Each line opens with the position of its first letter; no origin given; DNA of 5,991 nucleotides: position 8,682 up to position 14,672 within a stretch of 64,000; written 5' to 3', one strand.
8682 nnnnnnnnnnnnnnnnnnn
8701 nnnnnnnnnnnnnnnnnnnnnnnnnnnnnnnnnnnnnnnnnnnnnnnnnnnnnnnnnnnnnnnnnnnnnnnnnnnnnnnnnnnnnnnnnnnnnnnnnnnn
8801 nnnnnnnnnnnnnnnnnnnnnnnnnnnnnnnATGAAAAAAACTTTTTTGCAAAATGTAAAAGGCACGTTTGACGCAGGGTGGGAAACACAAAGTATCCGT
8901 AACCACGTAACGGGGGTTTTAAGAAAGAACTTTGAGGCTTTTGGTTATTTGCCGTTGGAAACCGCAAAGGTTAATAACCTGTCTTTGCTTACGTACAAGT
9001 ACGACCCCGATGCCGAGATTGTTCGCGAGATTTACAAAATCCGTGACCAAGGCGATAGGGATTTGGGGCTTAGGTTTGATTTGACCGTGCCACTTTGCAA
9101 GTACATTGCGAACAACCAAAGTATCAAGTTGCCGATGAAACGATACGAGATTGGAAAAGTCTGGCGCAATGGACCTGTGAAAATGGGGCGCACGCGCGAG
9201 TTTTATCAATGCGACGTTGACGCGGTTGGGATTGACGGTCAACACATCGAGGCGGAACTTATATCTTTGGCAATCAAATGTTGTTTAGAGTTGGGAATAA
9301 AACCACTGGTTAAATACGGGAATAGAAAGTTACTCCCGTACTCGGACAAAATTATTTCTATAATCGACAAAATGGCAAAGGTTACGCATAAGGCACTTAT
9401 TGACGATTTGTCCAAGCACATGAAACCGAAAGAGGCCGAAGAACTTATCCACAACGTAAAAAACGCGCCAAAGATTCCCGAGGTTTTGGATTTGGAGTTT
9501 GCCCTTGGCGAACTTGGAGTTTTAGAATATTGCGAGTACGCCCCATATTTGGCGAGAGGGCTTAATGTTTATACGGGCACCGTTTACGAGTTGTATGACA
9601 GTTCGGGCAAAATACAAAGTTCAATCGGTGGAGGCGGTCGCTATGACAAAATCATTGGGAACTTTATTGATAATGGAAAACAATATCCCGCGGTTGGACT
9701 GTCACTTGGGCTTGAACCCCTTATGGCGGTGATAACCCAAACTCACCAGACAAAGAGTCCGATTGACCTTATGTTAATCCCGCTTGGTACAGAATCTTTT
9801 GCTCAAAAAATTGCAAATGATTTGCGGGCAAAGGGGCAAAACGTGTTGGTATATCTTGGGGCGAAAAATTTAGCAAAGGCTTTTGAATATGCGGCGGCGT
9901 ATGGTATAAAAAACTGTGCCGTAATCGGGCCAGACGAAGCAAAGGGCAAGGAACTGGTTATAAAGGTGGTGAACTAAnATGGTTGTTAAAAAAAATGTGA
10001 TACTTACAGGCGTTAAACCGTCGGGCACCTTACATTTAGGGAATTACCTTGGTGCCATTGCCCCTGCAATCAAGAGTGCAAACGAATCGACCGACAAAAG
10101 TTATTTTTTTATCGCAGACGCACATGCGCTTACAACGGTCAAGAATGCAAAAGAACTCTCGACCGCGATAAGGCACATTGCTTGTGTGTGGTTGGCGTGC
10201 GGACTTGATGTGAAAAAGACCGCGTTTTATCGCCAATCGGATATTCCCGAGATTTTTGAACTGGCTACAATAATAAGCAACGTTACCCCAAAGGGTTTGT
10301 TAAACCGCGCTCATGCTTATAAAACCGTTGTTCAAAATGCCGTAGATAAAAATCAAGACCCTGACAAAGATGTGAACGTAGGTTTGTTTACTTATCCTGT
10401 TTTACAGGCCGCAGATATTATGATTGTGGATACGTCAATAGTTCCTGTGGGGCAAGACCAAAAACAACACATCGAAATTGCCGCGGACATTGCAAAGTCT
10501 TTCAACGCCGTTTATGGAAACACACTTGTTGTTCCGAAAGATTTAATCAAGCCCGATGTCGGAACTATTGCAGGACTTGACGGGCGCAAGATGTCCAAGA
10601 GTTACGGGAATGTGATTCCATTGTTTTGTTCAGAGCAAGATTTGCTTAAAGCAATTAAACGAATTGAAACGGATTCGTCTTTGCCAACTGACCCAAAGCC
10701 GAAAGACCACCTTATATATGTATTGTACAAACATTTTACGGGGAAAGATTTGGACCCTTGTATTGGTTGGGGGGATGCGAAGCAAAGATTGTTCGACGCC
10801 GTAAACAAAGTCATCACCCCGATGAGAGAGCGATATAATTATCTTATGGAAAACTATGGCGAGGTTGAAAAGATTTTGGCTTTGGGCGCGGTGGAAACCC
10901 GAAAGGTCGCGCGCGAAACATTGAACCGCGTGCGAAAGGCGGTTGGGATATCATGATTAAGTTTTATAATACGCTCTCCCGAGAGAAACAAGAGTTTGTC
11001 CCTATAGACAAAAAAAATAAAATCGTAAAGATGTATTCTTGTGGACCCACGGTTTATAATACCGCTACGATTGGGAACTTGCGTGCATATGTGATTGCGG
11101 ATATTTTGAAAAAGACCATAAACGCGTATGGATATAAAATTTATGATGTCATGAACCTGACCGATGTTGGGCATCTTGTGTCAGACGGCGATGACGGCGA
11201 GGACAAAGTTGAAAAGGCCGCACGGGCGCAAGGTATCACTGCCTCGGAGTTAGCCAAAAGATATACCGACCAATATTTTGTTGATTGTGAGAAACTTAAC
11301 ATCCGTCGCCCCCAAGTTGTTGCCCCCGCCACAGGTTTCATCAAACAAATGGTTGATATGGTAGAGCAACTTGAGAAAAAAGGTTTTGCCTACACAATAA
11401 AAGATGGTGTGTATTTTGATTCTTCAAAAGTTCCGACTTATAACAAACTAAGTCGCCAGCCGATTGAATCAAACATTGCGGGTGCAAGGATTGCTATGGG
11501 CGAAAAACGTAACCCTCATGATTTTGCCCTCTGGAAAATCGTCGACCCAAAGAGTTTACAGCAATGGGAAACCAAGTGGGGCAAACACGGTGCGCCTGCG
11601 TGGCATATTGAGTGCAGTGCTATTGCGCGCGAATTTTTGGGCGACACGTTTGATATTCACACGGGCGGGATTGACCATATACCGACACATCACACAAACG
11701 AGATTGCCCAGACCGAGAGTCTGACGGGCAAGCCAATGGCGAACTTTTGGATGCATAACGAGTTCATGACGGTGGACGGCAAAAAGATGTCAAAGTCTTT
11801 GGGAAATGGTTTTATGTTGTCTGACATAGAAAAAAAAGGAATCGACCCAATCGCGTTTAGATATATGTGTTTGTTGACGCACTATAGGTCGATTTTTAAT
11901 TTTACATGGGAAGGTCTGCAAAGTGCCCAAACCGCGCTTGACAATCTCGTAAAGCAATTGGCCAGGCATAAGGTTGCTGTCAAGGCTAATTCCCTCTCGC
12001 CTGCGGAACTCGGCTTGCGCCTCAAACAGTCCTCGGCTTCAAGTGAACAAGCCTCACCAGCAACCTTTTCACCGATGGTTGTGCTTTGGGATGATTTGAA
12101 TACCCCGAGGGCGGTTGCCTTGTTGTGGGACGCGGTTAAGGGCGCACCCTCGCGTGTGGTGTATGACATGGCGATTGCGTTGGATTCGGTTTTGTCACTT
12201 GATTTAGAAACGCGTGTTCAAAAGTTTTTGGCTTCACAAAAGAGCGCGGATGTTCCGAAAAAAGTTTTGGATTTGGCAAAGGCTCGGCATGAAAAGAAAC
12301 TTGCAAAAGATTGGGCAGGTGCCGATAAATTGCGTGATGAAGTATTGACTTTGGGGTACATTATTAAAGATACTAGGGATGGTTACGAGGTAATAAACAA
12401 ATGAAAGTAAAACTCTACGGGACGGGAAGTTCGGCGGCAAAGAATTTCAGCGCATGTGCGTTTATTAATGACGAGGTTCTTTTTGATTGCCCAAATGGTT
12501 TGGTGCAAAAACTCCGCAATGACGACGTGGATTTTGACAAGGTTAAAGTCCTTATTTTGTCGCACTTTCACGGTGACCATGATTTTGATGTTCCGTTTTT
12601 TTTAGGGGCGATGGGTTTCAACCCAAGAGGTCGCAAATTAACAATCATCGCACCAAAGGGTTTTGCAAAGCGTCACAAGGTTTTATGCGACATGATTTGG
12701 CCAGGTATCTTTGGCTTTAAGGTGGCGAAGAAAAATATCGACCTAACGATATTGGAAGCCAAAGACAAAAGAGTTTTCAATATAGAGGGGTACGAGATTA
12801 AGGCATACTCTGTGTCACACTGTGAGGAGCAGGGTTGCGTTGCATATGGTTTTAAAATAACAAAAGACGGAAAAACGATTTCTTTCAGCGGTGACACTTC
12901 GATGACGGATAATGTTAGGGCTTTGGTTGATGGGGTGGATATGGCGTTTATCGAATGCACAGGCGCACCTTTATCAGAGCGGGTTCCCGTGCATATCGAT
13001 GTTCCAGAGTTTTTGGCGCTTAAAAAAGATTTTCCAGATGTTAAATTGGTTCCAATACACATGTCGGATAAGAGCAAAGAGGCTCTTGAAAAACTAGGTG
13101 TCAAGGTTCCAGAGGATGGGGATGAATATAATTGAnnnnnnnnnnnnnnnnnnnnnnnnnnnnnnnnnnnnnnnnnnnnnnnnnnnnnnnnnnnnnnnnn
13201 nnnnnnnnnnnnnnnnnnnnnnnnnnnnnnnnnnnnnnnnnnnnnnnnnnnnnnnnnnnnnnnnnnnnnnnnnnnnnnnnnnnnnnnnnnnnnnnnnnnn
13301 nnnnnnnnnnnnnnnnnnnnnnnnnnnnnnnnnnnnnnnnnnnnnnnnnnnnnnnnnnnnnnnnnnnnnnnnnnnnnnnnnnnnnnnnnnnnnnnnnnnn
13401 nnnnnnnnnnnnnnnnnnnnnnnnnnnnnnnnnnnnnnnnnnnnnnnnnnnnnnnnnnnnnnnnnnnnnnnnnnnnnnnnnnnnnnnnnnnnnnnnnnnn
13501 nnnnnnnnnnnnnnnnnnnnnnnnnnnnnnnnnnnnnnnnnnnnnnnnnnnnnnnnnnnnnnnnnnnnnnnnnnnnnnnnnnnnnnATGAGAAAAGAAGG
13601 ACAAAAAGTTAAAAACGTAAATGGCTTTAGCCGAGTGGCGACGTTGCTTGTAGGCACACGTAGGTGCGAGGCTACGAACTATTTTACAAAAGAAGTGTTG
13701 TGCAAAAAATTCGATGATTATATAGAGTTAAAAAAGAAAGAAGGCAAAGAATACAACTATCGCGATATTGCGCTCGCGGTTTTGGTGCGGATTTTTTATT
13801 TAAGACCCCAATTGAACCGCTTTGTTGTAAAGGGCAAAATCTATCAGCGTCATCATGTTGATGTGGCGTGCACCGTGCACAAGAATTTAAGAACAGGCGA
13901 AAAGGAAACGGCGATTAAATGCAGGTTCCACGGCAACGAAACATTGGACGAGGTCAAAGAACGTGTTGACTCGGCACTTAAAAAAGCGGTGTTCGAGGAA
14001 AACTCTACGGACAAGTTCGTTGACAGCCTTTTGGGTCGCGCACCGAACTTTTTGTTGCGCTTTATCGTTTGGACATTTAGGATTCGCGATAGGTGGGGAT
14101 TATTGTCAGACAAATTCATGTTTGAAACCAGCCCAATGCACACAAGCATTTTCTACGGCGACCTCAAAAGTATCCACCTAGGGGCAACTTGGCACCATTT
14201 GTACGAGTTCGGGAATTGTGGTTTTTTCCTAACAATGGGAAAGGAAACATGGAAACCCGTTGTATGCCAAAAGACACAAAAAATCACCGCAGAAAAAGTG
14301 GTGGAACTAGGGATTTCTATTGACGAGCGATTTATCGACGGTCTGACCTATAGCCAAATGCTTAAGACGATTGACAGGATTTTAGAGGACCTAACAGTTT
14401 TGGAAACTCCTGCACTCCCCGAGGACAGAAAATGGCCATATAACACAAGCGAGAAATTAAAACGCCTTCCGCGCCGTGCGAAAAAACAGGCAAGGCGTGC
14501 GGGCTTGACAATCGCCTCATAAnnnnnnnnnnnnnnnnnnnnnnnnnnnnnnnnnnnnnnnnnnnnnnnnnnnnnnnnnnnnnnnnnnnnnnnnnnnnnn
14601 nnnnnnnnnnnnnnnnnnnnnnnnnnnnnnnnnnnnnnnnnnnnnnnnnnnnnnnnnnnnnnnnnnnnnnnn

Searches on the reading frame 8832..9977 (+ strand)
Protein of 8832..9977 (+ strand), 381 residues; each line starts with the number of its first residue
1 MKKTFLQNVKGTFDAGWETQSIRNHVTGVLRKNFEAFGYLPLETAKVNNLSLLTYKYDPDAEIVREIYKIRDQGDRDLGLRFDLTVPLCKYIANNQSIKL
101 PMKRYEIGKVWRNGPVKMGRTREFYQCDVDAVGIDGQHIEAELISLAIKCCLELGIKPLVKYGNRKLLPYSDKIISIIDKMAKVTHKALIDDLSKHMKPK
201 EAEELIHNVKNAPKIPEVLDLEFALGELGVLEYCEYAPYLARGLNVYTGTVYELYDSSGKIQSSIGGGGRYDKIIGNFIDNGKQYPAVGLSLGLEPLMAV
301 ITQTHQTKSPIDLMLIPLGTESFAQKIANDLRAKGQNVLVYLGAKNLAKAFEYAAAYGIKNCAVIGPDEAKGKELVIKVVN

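Call 66: search_protein_families(library=pfam, proteins=[window:8832-9977:+], max_evalue=0.00001)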
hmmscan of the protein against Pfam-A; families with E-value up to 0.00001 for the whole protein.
window:8832-9977:+ (381 aa): 2 families
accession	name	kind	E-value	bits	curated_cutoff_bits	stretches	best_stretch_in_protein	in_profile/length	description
PF13393.11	tRNA-synt_His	-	2.3e-28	99.8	25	2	23-158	13-145/308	Histidyl-tRNA synthetase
PF03129.25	HGTP_anticodon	-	2.9e-07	31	21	1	314-379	3-73/94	Anticodon binding domain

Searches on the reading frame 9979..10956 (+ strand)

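Call 66: search_protein_families(library=pfam, proteins=[window:9979-10956:+], max_evalue=0.00001)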
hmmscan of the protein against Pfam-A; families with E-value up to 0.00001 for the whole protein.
window:9979-10956:+ (325 aa): 1 family
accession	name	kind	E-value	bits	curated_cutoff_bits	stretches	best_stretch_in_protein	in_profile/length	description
PF00579.31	tRNA-synt_1b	-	1.9e-52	178.8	21.1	1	6-233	6-228/292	tRNA synthetases class I (W and Y)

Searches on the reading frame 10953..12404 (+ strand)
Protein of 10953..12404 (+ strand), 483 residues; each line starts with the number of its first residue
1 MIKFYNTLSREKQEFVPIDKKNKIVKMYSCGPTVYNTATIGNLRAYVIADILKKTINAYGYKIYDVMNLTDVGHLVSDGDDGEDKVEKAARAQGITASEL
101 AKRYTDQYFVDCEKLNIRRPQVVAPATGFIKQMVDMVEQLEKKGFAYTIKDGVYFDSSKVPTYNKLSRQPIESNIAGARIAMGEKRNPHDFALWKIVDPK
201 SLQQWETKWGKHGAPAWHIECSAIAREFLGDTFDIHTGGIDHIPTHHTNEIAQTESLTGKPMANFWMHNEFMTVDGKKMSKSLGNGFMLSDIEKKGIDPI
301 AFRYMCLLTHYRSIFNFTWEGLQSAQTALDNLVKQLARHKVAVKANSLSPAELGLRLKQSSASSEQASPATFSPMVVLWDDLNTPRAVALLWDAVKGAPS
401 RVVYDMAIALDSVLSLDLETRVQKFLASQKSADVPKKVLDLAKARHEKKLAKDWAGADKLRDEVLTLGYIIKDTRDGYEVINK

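Call 66: search_protein_families(library=pfam, proteins=[window:10953-12404:+], max_evalue=0.00001)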
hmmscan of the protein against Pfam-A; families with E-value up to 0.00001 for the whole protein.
window:10953-12404:+ (483 aa): 2 families
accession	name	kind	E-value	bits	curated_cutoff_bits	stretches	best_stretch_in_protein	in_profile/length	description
PF01406.26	tRNA-synt_1e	-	2.3e-89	300.2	27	1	21-326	6-300/301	tRNA synthetases class I (C) catalytic domain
PF09334.17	tRNA-synt_1g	-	1.6e-10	40.7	20.1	0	258-324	307-373/391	tRNA synthetases class I (M)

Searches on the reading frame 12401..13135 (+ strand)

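Call 66: search_protein_families(library=pfam, proteins=[window:12401-13135:+], max_evalue=0.00001)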
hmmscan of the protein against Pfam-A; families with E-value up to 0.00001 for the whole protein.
window:12401-13135:+ (244 aa): 1 family
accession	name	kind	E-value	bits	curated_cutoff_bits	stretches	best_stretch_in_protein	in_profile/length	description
PF12706.13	Lactamase_B_2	-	3.1e-17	63.3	27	1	26-221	3-200/200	Beta-lactamase superfamily domain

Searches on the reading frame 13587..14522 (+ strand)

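Call 66: search_protein_families(library=pfam, proteins=[window:13587-14522:+], max_evalue=0.00001)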
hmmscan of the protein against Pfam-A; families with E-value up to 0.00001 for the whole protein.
window:13587-14522:+ (311 aa): 1 family
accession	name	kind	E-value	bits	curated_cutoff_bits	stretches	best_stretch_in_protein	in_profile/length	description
PF00198.28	2-oxoacid_dh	-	2.8e-07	30.7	23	1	215-270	175-228/232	2-oxoacid dehydrogenases acyltransferase (catalytic domain)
